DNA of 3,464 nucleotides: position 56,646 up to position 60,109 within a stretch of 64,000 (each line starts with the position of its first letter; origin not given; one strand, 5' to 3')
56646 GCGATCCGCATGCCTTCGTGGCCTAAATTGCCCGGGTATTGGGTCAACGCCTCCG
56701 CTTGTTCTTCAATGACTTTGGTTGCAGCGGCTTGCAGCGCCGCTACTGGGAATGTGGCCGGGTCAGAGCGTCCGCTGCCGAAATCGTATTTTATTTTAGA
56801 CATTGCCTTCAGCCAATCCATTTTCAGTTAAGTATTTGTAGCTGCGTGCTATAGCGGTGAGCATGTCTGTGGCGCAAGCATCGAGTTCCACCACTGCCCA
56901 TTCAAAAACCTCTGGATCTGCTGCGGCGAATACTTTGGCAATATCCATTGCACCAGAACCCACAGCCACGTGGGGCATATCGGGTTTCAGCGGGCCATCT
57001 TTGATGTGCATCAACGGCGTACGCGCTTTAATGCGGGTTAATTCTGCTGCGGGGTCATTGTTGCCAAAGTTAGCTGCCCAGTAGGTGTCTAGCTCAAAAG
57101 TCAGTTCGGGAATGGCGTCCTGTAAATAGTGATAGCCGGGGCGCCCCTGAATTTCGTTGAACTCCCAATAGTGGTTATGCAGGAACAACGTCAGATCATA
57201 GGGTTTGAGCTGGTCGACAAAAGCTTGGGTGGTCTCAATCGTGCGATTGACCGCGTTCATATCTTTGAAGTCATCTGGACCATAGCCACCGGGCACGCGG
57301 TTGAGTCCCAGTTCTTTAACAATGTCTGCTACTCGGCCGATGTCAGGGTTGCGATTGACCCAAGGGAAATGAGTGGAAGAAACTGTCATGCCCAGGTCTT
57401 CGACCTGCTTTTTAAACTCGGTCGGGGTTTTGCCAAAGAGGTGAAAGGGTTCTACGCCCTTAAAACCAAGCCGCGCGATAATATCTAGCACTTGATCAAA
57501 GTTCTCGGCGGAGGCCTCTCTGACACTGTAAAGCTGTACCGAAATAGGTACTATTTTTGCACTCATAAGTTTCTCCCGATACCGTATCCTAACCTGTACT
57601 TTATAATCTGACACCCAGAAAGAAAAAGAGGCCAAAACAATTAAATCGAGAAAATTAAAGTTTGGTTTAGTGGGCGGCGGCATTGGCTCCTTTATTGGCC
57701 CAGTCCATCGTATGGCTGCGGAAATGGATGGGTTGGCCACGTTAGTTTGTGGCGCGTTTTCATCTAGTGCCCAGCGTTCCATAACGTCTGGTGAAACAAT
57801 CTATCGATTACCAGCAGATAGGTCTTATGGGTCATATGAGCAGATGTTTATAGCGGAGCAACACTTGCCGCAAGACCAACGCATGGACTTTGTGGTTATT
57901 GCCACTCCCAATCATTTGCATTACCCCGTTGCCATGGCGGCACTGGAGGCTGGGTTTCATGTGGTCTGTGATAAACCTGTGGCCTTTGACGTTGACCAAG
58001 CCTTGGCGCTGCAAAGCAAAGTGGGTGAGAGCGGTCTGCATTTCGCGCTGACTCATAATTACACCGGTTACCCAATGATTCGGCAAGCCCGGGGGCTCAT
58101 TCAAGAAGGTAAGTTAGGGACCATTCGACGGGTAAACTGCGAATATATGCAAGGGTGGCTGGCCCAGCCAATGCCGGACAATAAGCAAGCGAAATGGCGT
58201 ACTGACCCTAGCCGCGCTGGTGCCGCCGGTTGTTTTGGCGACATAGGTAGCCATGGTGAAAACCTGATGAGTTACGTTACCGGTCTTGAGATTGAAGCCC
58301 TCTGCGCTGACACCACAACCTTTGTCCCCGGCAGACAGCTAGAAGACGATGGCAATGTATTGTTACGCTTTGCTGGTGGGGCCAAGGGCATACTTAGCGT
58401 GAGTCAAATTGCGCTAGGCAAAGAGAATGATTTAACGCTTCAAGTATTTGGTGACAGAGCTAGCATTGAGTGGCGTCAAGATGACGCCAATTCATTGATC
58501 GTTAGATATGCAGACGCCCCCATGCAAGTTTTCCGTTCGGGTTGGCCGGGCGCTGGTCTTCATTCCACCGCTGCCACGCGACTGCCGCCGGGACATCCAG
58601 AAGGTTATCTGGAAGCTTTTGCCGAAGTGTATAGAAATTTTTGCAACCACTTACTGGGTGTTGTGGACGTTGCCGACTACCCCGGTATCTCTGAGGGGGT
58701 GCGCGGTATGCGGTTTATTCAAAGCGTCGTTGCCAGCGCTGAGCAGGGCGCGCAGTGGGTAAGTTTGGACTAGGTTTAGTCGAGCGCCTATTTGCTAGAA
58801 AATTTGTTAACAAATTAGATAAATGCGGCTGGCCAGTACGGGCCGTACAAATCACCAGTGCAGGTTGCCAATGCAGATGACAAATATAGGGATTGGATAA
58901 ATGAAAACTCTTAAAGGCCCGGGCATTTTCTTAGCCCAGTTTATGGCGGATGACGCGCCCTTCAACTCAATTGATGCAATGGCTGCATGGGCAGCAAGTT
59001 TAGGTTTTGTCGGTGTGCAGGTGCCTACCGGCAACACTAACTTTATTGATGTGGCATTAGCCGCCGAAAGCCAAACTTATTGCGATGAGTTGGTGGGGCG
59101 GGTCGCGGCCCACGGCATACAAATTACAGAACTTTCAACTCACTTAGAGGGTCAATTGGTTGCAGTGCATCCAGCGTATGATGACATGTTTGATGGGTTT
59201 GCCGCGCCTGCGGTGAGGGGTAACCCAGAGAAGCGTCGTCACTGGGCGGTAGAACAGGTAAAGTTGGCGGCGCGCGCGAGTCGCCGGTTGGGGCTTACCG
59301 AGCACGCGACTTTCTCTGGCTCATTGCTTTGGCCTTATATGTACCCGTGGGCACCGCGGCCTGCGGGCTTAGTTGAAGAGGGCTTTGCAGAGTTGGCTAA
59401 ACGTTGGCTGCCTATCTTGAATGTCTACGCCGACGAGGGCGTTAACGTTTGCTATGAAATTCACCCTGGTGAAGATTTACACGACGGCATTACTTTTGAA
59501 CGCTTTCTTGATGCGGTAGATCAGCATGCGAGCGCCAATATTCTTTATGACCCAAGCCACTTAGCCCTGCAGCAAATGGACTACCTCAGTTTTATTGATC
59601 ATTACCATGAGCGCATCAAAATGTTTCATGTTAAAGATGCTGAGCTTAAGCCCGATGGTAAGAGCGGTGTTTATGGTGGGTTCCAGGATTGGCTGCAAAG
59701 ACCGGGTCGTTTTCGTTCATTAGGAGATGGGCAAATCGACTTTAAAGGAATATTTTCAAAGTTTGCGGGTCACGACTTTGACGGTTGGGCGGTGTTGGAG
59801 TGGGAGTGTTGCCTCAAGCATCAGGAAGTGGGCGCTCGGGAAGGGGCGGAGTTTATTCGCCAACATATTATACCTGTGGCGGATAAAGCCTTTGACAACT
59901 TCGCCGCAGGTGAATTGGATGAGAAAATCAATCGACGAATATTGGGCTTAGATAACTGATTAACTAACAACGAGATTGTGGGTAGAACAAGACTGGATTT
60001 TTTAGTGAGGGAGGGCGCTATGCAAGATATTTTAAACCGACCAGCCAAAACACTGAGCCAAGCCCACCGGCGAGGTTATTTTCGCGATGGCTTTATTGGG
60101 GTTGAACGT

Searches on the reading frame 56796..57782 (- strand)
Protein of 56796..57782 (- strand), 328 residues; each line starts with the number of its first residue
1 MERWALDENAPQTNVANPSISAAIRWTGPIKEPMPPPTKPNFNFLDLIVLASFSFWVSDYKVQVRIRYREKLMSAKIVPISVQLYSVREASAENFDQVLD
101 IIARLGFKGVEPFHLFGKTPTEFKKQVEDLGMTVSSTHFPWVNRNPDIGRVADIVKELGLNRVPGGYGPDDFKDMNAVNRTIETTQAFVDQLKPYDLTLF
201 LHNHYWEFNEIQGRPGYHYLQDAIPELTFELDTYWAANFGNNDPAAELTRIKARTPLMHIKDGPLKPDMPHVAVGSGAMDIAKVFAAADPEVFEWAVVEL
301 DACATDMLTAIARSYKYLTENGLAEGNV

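Call 37: search_protein_families(library=pfam, proteins=[window:56796-57782:-], max_evalue=0.00001)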
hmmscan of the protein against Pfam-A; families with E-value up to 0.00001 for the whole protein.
window:56796-57782:- (328 aa): 1 family
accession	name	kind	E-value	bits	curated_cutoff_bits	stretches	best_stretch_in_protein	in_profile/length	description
PF01261.30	AP_endonuc_2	-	3.8e-13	50.2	31.1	1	100-299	2-228/249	Xylose isomerase-like TIM barrel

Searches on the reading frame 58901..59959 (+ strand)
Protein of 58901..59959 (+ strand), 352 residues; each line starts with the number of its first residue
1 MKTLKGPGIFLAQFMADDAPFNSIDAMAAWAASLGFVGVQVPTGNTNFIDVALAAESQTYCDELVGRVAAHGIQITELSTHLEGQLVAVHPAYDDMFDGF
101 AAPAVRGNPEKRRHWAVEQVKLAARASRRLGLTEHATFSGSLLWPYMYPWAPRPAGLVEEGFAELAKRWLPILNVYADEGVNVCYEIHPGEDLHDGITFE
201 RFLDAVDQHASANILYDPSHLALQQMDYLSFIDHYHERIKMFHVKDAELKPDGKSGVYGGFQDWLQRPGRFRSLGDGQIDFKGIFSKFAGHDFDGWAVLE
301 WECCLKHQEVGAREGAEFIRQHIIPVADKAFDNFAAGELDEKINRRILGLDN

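Call 36: search_protein_families(library=pfam, proteins=[window:58901-59959:+], max_evalue=0.00001)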
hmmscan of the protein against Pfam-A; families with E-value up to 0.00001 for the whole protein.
window:58901-59959:+ (352 aa): 1 family
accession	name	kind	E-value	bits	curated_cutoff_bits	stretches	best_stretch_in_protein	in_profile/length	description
PF01261.30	AP_endonuc_2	-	3.1e-39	135.6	31.1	1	29-321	2-248/249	Xylose isomerase-like TIM barrel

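Call 42: find_encoding_contigs(protein=window:58901-59959:+, flank=10000, max_places=3)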
Protein window:58901-59959:+ (352 aa): 22 contigs read that carry it; 3 places shown.
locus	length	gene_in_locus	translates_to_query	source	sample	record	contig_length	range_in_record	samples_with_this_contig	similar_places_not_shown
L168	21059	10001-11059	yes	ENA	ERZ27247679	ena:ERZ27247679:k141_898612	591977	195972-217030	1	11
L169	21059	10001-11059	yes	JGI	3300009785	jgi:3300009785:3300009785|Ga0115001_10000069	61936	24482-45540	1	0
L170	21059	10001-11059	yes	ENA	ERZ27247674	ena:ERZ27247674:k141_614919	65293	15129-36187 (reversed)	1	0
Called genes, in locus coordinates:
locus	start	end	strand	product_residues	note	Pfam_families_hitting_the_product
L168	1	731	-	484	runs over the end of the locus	PF01425:Amidase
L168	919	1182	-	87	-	-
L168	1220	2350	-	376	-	PF00753:Lactamase_B, PF21221:B_lactamase-like_C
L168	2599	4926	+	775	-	PF02515:CoA_transf_3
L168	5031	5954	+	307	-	PF00487:FA_desaturase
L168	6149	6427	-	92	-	-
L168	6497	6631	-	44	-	-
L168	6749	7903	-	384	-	PF00155:Aminotran_1_2, PF12897:Asp_aminotransf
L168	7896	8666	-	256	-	PF01261:AP_endonuc_2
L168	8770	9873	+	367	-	PF01408:GFO_IDH_MocA, PF22725:GFO_IDH_MocA_C3, PF02894:GFO_IDH_MocA_C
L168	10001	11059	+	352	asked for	PF01261:AP_endonuc_2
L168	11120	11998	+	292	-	PF05721:PhyH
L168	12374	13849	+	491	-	PF00884:Sulfatase, PF01663:Phosphodiest, PF02995:DUF229 (faint), PF16347:SGSH_C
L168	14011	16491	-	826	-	PF04055:Radical_SAM, PF19288:CofH_C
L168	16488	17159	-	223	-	PF01983:CofC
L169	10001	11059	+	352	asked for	PF01261:AP_endonuc_2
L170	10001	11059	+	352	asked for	PF01261:AP_endonuc_2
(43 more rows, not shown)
